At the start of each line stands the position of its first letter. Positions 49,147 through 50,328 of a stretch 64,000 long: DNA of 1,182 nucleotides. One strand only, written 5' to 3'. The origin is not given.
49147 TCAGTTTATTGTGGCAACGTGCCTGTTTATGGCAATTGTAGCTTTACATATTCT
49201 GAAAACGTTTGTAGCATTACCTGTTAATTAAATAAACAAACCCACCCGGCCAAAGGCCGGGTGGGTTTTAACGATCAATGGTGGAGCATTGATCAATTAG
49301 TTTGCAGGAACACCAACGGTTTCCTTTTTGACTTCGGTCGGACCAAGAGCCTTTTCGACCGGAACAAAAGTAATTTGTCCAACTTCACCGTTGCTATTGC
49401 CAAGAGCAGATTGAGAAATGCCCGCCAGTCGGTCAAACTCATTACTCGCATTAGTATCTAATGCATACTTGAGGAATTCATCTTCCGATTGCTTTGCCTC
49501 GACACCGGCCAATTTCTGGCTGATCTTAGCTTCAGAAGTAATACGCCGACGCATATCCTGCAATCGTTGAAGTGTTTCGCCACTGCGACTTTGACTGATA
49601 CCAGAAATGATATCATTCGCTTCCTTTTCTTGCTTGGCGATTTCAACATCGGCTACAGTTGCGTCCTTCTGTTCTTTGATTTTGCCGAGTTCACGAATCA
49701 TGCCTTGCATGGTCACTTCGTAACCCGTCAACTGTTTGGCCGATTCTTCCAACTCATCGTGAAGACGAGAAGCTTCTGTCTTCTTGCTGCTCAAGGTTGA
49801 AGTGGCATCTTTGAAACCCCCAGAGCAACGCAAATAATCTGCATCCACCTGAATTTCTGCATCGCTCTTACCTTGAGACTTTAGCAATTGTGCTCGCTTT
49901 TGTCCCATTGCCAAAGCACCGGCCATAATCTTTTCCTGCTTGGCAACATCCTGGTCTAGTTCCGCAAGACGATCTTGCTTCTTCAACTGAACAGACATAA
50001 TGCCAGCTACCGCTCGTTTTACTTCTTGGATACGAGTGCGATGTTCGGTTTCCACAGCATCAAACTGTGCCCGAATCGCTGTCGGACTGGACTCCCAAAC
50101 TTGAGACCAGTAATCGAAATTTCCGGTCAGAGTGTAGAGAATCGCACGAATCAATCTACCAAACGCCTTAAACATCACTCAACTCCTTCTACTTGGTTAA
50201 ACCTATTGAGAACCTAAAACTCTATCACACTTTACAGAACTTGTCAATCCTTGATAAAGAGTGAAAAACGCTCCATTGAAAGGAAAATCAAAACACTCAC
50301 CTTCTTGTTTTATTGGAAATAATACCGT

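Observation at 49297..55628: Membrane-remodelling-like module: PspA/IM30-like protein, an HNH-domain protein, small TM proteins and two tandem SPFH/band-7 paralogs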

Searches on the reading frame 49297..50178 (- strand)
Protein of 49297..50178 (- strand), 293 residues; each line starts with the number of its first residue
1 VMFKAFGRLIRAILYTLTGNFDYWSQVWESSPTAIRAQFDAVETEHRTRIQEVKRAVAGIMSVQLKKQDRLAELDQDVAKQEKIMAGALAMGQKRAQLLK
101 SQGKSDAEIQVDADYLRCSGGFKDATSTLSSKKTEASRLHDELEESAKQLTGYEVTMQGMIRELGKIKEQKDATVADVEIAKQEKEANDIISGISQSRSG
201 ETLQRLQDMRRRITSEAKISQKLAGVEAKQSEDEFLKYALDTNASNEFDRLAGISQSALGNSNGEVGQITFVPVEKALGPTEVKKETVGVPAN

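Call 3: search_protein_families(library=pfam, proteins=[window:49297-50178:-], max_evalue=1)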
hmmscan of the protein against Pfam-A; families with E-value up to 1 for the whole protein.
window:49297-50178:- (293 aa): 2 families
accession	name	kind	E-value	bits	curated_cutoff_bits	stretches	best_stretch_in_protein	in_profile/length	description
PF23267.1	ENOX1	-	0.051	14.1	27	1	127-189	33-94/110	ENOX1-like domain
PF18746.6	aGPT-Pplase3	-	0.15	11.9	25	0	107-160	206-260/279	Alpha-glutamyl/putrescinyl thymine pyrophosphorylase clade 3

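Call 4: search_protein_families(library=phrogs, proteins=[window:49297-50178:-], max_evalue=0.01)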
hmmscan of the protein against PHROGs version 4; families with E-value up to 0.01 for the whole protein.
window:49297-50178:- (293 aa): 0 families

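Call 6: search_protein_families(library=ncbifam, proteins=[window:49297-50178:-], max_evalue=0.1)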
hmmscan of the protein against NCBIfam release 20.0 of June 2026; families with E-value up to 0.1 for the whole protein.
window:49297-50178:- (293 aa): 0 families

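Call 7: search_protein_families(library=padloc, proteins=[window:49297-50178:-], max_evalue=0.1)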
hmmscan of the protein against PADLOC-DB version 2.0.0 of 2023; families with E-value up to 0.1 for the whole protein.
window:49297-50178:- (293 aa): 0 families

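Call 12: search_dna_similar(query=window:49297-50178:-, collection=phages, mode=protein, max_rows=30, max_evalue=0.01)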
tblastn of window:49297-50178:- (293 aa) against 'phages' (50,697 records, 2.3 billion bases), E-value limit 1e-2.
Records with a match: 1; places in all: 1; records where one place covers at least 80% of the query: 1.
Best place of each record, by identity: <60% 1.
By first word of the organism name: uncultured 1.
By host as written in the record: - 1.
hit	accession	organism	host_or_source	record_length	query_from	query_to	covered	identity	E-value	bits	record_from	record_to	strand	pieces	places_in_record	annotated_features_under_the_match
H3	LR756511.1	uncultured phage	metagenomic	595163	2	258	88%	32.7%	5e-38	148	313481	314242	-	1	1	record has no annotation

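Call 13: get_annotated_region(hit=H3, flank=12000)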
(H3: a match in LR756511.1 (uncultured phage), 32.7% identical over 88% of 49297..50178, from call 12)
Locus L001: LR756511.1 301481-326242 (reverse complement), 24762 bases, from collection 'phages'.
description: uncultured phage genome assembly, chromosome: 1.
organism: uncultured phage (NCBI taxid 278008)
taxonomy: Viruses; environmental samples
host: -; source: metagenomic; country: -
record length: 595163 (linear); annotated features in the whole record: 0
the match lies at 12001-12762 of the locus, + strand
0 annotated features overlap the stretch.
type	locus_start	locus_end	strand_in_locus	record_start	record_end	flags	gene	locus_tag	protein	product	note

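Call 17: search_protein_families(library=pfam, proteins=[L001:5092-6597:+, L001:7072-8901:+, L001:8891-9769:+, L001:9782-11308:+, L001:11310-12029:+, L001:11992-12825:+, L001:12825-13898:+, L001:13972-14766:+, L001:14768-15634:+, L001:16006-17040:+], max_evalue=0.01)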
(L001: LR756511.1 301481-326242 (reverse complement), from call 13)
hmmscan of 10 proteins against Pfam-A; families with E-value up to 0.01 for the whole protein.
L001:5092-6597:+ (501 aa): 2 families
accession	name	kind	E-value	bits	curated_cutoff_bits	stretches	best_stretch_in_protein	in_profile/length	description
PF00171.27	Aldedh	-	1.2e-132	443.2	23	1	26-478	7-454/461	Aldehyde dehydrogenase family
PF05893.19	LuxC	-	0.0067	15.8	21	0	137-306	79-251/401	Acyl-CoA reductase (LuxC)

L001:7072-8901:+ (609 aa): 1 family
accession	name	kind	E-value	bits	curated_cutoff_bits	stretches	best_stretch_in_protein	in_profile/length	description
PF00691.25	OmpA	-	0.0031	18.3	27.2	0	528-581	45-92/98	OmpA family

L001:8891-9769:+ (292 aa): 3 families
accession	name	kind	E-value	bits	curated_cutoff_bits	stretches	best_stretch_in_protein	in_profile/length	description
PF00092.34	VWA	-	3e-13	50.8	23.8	1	30-175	1-142/174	von Willebrand factor type A domain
PF13519.12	VWA_2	-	1.2e-10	42.4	27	1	31-145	1-107/107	von Willebrand factor type A domain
PF13768.12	VWA_3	-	3.2e-07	30.9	27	1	29-151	1-112/155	von Willebrand factor type A domain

L001:9782-11308:+ (508 aa): 3 families
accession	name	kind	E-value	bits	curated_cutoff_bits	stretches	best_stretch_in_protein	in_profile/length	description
PF00691.25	OmpA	-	1e-13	51.8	27.2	1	416-489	2-77/98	OmpA family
PF05359.17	DUF748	-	6.4e-05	21.6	50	1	410-480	877-947/1037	Domain of Unknown Function (DUF748)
PF09084.16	NMT1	-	0.003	17.9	20.5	0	89-275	22-202/216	NMT1/THI5 like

L001:11310-12029:+ (239 aa): 0 families

L001:11992-12825:+ (277 aa): 0 families

L001:12825-13898:+ (357 aa): 0 families

L001:13972-14766:+ (264 aa): 1 family
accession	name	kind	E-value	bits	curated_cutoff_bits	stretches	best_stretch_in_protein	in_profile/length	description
PF00528.27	BPD_transp_1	-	1.5e-13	51.4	26.4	1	90-254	2-178/184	Binding-protein-dependent transport system inner membrane component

L001:14768-15634:+ (288 aa): 11 families
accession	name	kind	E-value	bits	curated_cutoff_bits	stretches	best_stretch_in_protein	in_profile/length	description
PF00005.33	ABC_tran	-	3.5e-34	118.8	25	1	18-171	1-136/137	ABC transporter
PF13304.12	AAA_21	-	8.9e-05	23.1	27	1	30-94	1-83/304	AAA domain, putative AbiEii toxin, Type IV TA system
PF03193.22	RsgA_GTPase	-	0.00051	20.3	30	1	16-55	95-133/174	RsgA GTPase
PF13401.12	AAA_22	-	0.00058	20.6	27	1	28-69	5-33/130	AAA domain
PF02463.25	SMC_N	-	0.00091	19.1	40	0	28-50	24-49/220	RecF/RecN/SMC N terminal domain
PF00931.28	NB-ARC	-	0.0013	18.5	23.5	1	26-54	16-44/248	NB-ARC domain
PF13191.12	AAA_16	-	0.0035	18.3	32.6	1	26-99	20-84/167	AAA ATPase domain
PF03215.21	Rad17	-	0.0042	17.5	23.8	1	16-52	33-69/186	Rad17 P-loop domain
PF20703.3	nSTAND1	-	0.0057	16.8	27.1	1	13-46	18-51/379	Novel STAND NTPase 1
PF13555.12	AAA_29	-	0.0085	16.3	27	0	23-45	17-39/61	P-loop containing region of AAA domain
PF01926.29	MMR_HSR1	-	0.0088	16.6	21.9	0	31-52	2-23/113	50S ribosome-binding GTPase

L001:16006-17040:+ (344 aa): 3 families
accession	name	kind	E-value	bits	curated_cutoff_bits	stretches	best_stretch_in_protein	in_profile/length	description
PF01556.23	DnaJ_C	-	5.5e-36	124.3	26.6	1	103-313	2-152/152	DnaJ C terminal domain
PF00226.36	DnaJ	-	4.9e-24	84.6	27.8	1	2-64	1-63/63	DnaJ domain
PF00684.25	DnaJ_CXXCXGXG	-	9.8e-08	32.6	32.7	1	129-186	1-65/65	DnaJ central domain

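Call 18: find_homologous_proteins(query=window:49297-50178:-, max_evalue=0.001)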
Query window:49297-50178:- (293 aa): 22 proteins with E <= 0.001 among 3223 candidates.
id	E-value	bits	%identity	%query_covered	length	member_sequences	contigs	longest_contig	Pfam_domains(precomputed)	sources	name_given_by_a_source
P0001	3.2e-179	612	100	100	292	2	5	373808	-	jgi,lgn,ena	-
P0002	2.1e-133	462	85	87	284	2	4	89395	-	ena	-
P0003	2.5e-101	357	81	71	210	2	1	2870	-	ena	-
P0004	1.3e-90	322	57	87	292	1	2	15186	-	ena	-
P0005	3.0e-85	304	54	89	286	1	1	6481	-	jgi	jgi:chromosome segregation ATPase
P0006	4.9e-72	261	49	92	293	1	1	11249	-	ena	-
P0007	1.3e-49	187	39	88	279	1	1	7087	-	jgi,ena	-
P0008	1.8e-49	187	40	88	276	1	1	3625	-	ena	-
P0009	5.9e-49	185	39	87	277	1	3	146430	PF04012.18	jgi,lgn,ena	-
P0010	6.1e-49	185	37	86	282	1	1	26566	-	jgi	jgi:phage shock protein A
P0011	8.2e-49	185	39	86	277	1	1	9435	PF04012.18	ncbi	-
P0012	8.5e-49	185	39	86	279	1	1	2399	PF04012.18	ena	-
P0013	9.0e-49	185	39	86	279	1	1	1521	PF04012.18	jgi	jgi:phage shock protein A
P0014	1.8e-48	184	39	90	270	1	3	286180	-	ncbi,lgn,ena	-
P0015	2.9e-48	183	41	86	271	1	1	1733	-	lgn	-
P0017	1.7e-47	181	38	87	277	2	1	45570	-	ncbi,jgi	ncbi:MAG: PspA/IM30 family protein [Planctomycetota bacterium]|jgi:chromosome segregation ATPase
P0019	1.3e-44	171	37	86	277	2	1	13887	PF04012.18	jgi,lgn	jgi:chromosome segregation ATPase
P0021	6.1e-42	162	35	93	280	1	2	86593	-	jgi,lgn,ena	-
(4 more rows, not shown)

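Call 20: search_solved_structures(query=A1, max_evalue=1, show_alignments=2)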
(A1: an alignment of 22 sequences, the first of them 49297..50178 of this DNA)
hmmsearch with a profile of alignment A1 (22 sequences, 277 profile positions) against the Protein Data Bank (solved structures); distinct sequences matched with E-value up to 1: 8.
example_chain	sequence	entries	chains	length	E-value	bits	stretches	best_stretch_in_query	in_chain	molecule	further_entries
4r4m_A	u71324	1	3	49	0.095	15.2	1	122-159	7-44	cGMP-dependent protein kinase 1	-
7zr2_A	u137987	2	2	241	0.12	14.9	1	105-196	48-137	Spike protein S2',Chimeric protein mimic of SARS-CoV-2 Spike HR1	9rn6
4ozd_A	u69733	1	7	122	0.17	14.4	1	76-150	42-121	14.4 kDa salivary protein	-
4r4l_A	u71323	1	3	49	0.2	14.2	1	122-158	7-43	cGMP-dependent protein kinase 1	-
3cvf_A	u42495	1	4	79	0.23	14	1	134-185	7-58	Homer protein homolog 3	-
7ui2_A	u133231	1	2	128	0.36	13.3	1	92-150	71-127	SP15 protein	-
1zxa_A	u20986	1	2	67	0.43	13.1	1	122-158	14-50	cGMP-dependent protein kinase 1, alpha isozyme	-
4nbv_A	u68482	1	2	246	0.93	12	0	34-64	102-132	3-oxoacyl-[acyl-carrier-protein] reductase putative short-chain dehydrogenases/reductases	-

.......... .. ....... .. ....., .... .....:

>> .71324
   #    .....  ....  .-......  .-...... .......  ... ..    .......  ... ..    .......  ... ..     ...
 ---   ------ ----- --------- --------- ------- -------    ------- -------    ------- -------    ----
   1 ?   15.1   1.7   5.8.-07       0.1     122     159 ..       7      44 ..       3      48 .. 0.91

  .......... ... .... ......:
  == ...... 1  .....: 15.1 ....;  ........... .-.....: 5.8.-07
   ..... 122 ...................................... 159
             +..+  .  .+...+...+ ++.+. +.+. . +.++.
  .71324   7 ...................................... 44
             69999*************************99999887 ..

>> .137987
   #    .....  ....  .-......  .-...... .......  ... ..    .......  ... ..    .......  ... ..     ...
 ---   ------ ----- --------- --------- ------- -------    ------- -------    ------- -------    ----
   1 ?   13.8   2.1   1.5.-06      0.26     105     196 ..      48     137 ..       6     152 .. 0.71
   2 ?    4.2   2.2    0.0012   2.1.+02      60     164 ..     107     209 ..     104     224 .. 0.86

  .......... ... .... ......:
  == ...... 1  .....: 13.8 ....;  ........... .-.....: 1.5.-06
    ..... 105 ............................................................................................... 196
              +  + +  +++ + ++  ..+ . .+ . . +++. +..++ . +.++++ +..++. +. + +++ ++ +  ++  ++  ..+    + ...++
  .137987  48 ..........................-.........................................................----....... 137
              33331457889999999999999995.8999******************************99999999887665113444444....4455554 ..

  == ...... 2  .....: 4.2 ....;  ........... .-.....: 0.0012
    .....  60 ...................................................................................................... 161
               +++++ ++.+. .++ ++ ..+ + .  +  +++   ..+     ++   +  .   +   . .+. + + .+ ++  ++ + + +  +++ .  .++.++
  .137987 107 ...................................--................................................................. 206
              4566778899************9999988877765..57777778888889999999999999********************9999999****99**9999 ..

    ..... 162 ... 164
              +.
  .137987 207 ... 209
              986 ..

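Call 21: find_encoding_contigs(protein=P0002, flank=10000, max_places=2)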
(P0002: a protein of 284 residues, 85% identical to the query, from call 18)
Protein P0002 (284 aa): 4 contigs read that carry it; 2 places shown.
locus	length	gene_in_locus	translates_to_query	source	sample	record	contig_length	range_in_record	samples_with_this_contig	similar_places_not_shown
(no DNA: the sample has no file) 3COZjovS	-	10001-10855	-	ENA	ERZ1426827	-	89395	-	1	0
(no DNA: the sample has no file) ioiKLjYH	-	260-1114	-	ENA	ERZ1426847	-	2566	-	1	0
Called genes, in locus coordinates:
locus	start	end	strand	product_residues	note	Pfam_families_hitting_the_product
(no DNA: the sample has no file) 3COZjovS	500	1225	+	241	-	-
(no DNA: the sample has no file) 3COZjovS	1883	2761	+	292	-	PF11697:DUF3293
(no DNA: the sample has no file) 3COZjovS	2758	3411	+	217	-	PF09414:RNA_ligase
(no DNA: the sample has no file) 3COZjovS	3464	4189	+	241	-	-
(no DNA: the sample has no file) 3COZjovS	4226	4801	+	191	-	-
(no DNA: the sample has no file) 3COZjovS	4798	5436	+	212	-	PF00293:NUDIX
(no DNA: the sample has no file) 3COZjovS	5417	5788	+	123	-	-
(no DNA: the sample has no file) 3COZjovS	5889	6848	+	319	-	-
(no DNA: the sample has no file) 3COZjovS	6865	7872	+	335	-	PF03747:ADP_ribosyl_GH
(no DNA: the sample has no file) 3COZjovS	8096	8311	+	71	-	-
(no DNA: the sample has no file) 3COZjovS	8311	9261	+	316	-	PF13671:AAA_33 (faint), PF08645:PNK3P (weak)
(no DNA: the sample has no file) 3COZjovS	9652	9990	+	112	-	-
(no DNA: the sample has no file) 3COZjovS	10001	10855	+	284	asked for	-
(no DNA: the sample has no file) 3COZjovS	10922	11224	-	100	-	-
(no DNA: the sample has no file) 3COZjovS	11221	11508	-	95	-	PF20137:BubE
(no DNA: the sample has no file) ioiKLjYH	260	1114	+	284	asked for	-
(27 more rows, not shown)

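Call 22: find_encoding_contigs(protein=P0014, flank=10000, max_places=2)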
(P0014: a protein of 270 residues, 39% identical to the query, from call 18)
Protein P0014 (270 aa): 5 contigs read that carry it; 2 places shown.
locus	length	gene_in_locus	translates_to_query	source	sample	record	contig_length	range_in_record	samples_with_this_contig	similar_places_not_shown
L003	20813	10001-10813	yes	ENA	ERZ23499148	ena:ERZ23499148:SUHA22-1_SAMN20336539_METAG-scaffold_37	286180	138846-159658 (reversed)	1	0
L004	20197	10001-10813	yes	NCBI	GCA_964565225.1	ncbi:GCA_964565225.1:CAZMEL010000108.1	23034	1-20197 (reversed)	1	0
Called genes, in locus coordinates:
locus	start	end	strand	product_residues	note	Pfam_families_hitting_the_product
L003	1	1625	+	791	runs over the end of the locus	-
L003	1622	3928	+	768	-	PF14559:TPR_19 (faint), PF07719:TPR_2 (faint), PF13428:TPR_14 (faint), PF13432:TPR_16 (weak)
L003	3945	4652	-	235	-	PF04055:Radical_SAM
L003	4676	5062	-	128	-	PF01242:PTPS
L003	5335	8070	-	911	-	PF00330:Aconitase, PF00694:Aconitase_C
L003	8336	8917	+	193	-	PF02622:DUF179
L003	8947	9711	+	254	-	PF00106:adh_short, PF08659:KR (weak), PF13561:adh_short_C2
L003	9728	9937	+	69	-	-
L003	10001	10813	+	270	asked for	-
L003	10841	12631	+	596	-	PF00004:AAA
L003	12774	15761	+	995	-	-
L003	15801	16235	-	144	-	PF22769:DCD, PF00692:dUTPase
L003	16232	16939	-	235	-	-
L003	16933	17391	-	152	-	PF07963:N_methyl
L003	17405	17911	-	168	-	-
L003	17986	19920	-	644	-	PF07719:TPR_2 (faint), PF13414:TPR_11 (faint), PF03958:Secretin_N (weak), PF00263:Secretin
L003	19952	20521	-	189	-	-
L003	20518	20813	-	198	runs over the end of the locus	-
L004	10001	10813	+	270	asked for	-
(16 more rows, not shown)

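Call 23: search_protein_families(library=pfam, alignment_id=A1, max_evalue=0.1)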
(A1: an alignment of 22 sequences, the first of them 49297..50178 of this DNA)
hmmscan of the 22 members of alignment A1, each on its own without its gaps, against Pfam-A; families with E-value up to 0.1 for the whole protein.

A. member 1, window:49297-50178:- (293 aa): 1 family
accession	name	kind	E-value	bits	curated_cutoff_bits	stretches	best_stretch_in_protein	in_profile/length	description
PF23267.1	ENOX1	-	0.051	14.1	27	1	127-189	33-94/110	ENOX1-like domain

B. families by the number of members that match (of 22 scanned): 48 families (the first 25 are shown)
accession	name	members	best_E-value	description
PF04012.17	PspA_IM30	13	9.2e-07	PspA/IM30 family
PF06255.18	MafB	8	0.00081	Neisseria toxin MafB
PF10779.14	XhlA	7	0.0088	Haemolysin XhlA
PF06785.16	UPF0242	6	0.0037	Uncharacterised protein family (UPF0242) N-terminus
PF13949.11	ALIX_LYPXL_bnd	5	0.00028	ALIX V-shaped domain binding to HIV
PF13166.12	AAA_13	5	0.00035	AAA domain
PF11445.13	DUF2894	5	0.00073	Protein of unknown function (DUF2894)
PF10241.14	KxDL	5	0.00073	Uncharacterized conserved protein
PF07721.20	TPR_4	5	0.005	Tetratricopeptide repeat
PF01466.24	Skp1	5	0.016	Skp1 family, dimerisation domain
PF25785.1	TPR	4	0.011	Nucleoprotein TPR-like domain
PF05880.17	Fiji_64_capsid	3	0.0018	Fijivirus 64 kDa capsid protein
PF20711.2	DUF6825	3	0.0018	Family of unknown function (DUF6825)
PF06419.17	COG6_N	3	0.0022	Conserved oligomeric complex COG6, N-terminal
PF14565.11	IL22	3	0.0077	Interleukin 22 IL-10-related T-cell-derived-inducible factor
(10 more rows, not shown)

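Call 31: predict_structure(alignment_id=A2)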
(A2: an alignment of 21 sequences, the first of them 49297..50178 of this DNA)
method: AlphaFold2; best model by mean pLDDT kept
length: 293 residues; sequences in the alignment: 21
mean_pLDDT: 72.7   pTM: 0.48
mean pLDDT of the five models: 72.7, 70.9, 65.8, 64.8, 62.3
residues with pLDDT >= 90: 126; 70-90: 37; 50-70: 71; < 50: 59
segments of 3 or more residues with pLDDT < 50: 197-199, 242-293
pLDDT, mean of each block of 10 residues (from residue 1): 62 58 52 82 91 94 96 97 95 95 94 93 94 97 96 94 92 85 77 54 60 63 55 54 44 37 32 35 38 47
secondary structure, 60 per line:
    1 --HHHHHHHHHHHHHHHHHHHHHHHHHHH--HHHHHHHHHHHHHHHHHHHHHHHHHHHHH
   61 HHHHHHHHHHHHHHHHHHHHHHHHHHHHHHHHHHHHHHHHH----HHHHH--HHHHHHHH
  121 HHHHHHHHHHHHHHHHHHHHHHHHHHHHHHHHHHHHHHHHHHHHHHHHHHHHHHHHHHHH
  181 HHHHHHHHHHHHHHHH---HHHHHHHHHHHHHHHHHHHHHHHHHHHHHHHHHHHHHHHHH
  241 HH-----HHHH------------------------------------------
elements in order: H3-29 H32-101 H106-110 H113-196 H200-242 H248-251
